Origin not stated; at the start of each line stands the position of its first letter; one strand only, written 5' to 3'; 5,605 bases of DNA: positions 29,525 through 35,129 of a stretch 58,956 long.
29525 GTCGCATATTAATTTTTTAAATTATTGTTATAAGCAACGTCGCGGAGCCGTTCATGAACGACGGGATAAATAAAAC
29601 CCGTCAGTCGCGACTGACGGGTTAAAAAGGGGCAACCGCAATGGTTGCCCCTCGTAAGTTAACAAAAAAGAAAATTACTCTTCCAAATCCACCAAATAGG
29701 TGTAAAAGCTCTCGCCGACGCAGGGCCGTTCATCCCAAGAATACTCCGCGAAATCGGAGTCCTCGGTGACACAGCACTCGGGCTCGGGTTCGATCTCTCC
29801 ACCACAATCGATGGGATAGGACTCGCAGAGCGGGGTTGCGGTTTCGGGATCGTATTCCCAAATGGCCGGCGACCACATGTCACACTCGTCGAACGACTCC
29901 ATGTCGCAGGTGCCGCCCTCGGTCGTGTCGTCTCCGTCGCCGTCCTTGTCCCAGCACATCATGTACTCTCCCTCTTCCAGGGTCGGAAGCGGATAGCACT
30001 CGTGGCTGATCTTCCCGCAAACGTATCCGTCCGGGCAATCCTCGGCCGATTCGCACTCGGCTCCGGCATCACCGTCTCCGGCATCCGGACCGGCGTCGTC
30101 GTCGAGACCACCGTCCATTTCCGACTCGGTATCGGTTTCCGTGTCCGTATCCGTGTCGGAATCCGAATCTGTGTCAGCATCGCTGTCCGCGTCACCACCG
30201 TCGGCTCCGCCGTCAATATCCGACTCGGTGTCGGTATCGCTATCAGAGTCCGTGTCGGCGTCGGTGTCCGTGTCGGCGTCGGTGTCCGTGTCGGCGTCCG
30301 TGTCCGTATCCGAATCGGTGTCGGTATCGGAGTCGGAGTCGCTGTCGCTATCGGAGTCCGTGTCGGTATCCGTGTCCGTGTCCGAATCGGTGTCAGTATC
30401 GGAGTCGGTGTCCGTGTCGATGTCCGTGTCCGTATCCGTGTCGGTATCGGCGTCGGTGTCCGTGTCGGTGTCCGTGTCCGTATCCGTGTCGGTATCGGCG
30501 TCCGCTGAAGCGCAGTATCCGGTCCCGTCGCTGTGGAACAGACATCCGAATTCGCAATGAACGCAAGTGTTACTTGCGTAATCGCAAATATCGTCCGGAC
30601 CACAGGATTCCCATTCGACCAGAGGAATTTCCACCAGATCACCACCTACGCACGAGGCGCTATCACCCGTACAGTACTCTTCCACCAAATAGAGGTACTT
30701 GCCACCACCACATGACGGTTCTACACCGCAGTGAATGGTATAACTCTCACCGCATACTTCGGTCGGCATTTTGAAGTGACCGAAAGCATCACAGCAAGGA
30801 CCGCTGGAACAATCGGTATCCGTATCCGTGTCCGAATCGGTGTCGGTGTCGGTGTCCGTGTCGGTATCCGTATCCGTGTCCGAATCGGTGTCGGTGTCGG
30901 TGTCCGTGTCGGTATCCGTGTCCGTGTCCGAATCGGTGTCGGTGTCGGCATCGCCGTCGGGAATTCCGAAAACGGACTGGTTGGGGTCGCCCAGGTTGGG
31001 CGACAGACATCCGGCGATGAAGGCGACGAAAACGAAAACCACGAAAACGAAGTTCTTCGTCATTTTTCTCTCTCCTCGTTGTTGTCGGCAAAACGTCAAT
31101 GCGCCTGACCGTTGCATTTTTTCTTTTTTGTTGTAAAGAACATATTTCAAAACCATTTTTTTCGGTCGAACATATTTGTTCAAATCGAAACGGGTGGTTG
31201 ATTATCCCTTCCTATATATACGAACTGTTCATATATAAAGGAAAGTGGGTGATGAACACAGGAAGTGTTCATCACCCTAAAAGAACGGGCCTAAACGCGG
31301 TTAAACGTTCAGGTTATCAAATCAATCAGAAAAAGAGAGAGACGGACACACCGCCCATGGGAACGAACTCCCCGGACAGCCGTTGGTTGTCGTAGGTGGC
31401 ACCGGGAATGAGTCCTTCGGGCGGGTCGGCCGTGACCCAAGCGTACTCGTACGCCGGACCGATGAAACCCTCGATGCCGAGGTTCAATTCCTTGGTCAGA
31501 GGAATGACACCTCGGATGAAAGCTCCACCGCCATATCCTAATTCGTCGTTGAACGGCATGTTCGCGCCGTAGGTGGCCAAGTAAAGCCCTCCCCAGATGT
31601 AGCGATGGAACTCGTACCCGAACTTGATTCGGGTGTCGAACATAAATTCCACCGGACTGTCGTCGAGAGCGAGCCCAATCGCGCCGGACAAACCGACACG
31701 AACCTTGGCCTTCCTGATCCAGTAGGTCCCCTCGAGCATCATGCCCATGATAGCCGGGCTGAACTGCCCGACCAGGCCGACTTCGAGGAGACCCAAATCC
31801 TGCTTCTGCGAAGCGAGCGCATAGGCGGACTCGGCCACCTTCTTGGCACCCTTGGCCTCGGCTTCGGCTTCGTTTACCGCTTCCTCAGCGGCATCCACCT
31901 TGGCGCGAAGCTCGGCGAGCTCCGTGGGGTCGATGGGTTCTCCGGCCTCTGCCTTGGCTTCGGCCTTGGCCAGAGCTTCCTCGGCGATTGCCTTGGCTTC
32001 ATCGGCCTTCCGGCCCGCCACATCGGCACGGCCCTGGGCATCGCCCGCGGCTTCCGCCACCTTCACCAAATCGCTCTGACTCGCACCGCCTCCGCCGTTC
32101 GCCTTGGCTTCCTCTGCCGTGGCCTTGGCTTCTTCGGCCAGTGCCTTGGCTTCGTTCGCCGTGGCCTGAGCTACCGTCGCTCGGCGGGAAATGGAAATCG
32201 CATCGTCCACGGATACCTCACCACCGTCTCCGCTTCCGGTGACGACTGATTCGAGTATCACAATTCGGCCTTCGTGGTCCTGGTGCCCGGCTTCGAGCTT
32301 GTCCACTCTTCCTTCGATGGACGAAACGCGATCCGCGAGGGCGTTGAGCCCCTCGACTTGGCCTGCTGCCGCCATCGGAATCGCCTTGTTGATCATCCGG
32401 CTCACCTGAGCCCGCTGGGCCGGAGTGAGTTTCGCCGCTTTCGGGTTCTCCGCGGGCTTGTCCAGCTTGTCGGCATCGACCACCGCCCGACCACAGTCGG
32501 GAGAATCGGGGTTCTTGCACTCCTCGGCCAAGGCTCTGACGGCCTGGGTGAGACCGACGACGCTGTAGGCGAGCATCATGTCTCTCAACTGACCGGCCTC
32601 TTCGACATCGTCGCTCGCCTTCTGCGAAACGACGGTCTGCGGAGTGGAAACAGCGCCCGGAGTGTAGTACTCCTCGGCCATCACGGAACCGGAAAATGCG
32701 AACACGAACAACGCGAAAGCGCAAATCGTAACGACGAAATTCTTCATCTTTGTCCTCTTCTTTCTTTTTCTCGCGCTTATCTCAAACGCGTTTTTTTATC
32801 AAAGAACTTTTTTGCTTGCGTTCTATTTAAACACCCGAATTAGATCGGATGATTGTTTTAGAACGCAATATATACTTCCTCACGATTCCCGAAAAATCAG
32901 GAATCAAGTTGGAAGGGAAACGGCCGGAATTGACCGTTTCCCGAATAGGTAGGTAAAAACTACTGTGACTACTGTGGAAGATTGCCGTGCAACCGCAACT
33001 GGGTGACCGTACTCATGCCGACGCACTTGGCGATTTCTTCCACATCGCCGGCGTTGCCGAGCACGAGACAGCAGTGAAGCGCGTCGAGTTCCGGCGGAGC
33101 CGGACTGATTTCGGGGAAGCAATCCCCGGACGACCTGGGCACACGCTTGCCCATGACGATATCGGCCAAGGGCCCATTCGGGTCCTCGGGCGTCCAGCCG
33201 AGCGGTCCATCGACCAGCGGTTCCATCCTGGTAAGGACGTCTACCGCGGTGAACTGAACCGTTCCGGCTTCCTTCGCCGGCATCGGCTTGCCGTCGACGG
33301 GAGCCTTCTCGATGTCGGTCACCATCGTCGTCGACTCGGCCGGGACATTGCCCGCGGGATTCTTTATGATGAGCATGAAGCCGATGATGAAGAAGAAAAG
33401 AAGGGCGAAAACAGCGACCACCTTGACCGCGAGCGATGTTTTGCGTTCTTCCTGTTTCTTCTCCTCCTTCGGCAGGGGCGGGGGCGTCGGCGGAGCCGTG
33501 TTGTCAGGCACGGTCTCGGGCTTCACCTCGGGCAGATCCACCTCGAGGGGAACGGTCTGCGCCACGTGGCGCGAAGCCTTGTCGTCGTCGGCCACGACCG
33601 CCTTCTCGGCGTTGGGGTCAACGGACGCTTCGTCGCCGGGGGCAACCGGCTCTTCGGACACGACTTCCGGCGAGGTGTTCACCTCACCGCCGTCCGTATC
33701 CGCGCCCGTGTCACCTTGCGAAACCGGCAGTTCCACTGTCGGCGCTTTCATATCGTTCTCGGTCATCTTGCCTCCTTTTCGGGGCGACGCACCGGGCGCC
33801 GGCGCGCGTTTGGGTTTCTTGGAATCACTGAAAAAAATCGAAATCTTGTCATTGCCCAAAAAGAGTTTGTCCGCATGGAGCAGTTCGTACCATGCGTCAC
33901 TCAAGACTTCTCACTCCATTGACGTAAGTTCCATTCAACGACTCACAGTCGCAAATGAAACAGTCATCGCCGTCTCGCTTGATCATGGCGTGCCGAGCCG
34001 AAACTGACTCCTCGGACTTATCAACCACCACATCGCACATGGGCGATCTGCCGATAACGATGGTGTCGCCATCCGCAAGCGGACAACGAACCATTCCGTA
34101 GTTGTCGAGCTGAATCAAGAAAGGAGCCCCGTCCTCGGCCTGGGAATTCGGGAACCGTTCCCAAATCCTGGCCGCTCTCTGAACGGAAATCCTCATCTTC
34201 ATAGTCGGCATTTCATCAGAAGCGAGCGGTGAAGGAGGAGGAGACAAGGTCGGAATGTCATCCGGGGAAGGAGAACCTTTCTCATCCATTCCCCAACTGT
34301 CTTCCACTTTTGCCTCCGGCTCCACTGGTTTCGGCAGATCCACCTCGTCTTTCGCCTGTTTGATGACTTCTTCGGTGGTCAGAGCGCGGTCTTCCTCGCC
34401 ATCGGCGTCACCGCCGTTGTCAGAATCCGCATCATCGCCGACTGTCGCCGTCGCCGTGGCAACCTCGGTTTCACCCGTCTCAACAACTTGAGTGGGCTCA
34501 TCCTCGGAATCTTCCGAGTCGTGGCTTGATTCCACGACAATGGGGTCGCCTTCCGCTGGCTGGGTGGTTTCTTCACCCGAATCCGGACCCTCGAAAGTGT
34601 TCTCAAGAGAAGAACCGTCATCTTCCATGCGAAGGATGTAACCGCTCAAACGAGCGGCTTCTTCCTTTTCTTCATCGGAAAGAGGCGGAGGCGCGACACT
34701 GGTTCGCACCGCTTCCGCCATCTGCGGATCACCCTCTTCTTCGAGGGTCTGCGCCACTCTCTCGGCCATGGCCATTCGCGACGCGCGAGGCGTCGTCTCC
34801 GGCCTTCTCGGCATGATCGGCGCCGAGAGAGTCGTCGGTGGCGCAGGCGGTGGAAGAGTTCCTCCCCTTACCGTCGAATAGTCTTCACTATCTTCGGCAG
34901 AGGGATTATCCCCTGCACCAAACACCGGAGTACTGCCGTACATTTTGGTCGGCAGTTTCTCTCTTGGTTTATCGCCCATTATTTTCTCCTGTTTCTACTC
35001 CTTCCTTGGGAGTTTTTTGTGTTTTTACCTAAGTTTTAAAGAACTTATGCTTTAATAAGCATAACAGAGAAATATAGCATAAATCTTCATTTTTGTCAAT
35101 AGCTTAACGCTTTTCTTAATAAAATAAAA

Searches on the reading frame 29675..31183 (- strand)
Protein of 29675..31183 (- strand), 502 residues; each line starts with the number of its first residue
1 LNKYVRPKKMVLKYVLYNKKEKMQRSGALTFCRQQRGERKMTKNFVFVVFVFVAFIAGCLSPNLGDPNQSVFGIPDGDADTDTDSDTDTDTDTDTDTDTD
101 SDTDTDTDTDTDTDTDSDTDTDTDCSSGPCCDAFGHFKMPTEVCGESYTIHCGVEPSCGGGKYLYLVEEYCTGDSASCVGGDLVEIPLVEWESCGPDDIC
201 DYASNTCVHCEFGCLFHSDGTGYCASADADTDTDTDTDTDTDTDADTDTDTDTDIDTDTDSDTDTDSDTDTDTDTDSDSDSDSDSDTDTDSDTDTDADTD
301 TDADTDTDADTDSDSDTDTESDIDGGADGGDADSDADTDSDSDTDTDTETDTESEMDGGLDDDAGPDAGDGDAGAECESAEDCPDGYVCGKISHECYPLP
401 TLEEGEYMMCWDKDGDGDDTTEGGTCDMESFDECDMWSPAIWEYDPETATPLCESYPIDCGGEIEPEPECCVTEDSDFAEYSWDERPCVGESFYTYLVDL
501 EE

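Call 9: search_protein_families(library=pfam, proteins=[window:29675-31183:-], max_evalue=1)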
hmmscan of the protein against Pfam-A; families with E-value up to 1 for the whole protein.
window:29675-31183:- (502 aa): 1 family
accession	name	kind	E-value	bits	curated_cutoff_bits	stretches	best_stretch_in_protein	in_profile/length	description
PF22251.1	PFF1_TM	-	0.89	9.4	32.3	1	41-122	94-179/300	Vacuolar membrane protease, transmembrane domain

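Call 78: search_protein_families(library=ncbifam, proteins=[window:29675-31063:-], max_evalue=0.01)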
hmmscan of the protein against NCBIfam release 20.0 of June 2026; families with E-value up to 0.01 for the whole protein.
window:29675-31063:- (462 aa): 6 families
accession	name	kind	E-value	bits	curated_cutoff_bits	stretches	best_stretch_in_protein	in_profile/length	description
NF012181.0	MSCRAMM_SdrD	exception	1.2e-29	102.4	2500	2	188-337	1155-1308/1379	MSCRAMM family adhesin SdrD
NF000535.3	MSCRAMM_SdrC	exception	1.3e-28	99.6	1700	2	187-339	746-898/963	MSCRAMM family adhesin SdrC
NF033609.2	MSCRAMM_ClfA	exception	1.1e-26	92.8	1150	2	187-339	656-808/934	MSCRAMM family adhesin clumping factor ClfA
NF033845.1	MSCRAMM_ClfB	exception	7e-26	90.4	999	2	187-340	600-755/871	MSCRAMM family adhesin clumping factor ClfB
NF033849.1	ser_rich_anae_1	subfamily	0.00037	18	650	1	190-314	247-382/1163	serine-rich protein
NF052523.2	TafF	equivalog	0.0021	17.3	420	1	36-85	176-226/379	TafF family fimbrial protein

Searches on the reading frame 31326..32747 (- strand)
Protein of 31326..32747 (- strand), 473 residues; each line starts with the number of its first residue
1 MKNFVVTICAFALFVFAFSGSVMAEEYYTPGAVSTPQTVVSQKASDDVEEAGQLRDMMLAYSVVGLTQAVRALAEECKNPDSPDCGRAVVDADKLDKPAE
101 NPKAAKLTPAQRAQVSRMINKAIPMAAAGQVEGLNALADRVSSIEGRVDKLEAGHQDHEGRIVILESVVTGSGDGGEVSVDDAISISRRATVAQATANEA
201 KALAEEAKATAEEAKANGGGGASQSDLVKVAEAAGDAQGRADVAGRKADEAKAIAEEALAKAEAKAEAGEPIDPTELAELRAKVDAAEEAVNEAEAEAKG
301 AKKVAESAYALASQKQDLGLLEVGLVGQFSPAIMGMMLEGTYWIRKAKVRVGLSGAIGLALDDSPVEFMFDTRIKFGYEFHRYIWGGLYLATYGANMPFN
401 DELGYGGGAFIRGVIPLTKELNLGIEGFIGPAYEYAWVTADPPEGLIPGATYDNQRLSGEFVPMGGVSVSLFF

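Call 9: search_protein_families(library=pfam, proteins=[window:31326-32747:-], max_evalue=1)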
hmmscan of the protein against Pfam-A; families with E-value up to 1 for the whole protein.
window:31326-32747:- (473 aa): 1 family
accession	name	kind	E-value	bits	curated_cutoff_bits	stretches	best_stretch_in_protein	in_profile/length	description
PF11839.13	Alanine_zipper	-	3.1e-05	24.6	23.1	3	231-267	14-50/69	Alanine-zipper, major outer membrane lipoprotein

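Call 78: search_protein_families(library=ncbifam, proteins=[window:31326-32747:-], max_evalue=0.01)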
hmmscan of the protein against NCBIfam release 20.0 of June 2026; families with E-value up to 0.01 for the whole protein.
window:31326-32747:- (473 aa): 0 families

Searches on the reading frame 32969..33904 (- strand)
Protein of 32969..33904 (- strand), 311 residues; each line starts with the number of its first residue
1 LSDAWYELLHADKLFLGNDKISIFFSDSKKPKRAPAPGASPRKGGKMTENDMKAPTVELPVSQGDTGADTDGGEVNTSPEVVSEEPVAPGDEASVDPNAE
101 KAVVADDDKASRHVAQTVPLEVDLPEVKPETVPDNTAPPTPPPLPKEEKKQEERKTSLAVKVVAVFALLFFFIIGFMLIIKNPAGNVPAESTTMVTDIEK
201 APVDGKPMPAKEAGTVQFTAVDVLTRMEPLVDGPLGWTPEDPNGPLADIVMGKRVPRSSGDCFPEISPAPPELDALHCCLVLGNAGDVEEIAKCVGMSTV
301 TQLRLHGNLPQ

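Call 61: search_protein_families(library=pfam, proteins=[window:32969-33904:-], max_evalue=0.01)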
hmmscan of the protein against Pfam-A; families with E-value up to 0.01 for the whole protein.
window:32969-33904:- (311 aa): 1 family
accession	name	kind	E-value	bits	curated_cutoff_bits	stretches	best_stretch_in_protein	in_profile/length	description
PF10642.14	Tom5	-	0.0038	17.7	26.1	1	140-169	4-33/46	Mitochondrial import receptor subunit or translocase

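Call 78: search_protein_families(library=ncbifam, proteins=[window:32969-33904:-], max_evalue=0.01)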
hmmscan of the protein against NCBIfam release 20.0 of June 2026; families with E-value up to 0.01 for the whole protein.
window:32969-33904:- (311 aa): 1 family
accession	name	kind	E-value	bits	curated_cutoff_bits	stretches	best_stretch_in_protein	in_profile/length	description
TIGR03354.1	VI_FHA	hypoth_equivalog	0.00061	19.7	120.25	1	6-160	84-229/420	type VI secretion system-associated FHA domain protein TagH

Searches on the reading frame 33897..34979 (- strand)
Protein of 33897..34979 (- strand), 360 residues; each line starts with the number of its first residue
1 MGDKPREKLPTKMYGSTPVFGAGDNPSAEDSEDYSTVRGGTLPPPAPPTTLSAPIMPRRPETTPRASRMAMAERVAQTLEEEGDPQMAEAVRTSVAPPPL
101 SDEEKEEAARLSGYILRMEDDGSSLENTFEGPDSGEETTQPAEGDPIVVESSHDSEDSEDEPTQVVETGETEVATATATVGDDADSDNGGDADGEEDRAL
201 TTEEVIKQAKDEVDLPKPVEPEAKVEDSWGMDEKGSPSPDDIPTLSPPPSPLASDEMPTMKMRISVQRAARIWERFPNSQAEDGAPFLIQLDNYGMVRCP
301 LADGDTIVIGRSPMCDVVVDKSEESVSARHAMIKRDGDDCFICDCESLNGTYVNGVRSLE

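Call 61: search_protein_families(library=pfam, proteins=[window:33897-34979:-], max_evalue=0.01)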
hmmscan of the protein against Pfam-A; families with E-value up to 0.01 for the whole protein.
window:33897-34979:- (360 aa): 2 families
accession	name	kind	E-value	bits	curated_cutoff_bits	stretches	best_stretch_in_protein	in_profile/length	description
PF00498.31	FHA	-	5.2e-14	52.9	20.7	1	307-357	1-50/67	FHA domain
PF16697.10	Yop-YscD_cpl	-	3e-07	31.1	33.2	1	303-357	15-67/94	Inner membrane component of T3SS, cytoplasmic domain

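Call 78: search_protein_families(library=ncbifam, proteins=[window:33897-34979:-], max_evalue=0.01)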
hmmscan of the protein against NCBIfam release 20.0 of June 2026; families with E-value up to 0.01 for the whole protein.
window:33897-34979:- (360 aa): 5 families
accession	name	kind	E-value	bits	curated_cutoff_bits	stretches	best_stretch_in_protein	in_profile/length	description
NF049868.1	FhaB_Rv0019c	equivalog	1.2e-09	38.5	125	1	299-357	81-136/158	FHA domain-containing protein FhaB/FipA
NF041660.2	oxygluDhInhib_OdhI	equivalog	3.9e-08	33.2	200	1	302-354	53-103/130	oxoglutarate dehydrogenase inhibitor Odhl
TIGR03354.1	VI_FHA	hypoth_equivalog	1.4e-06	28.4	120.25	1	305-355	24-73/420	type VI secretion system-associated FHA domain protein TagH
NF052573.1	HisKinEspAMyxo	equivalog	3.7e-06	25.3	1400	1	301-357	43-97/755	serine histidine kinase EspA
NF033760.1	gliding_GltG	equivalog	0.004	15.8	650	1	297-357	16-75/650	adventurous gliding motility protein GltG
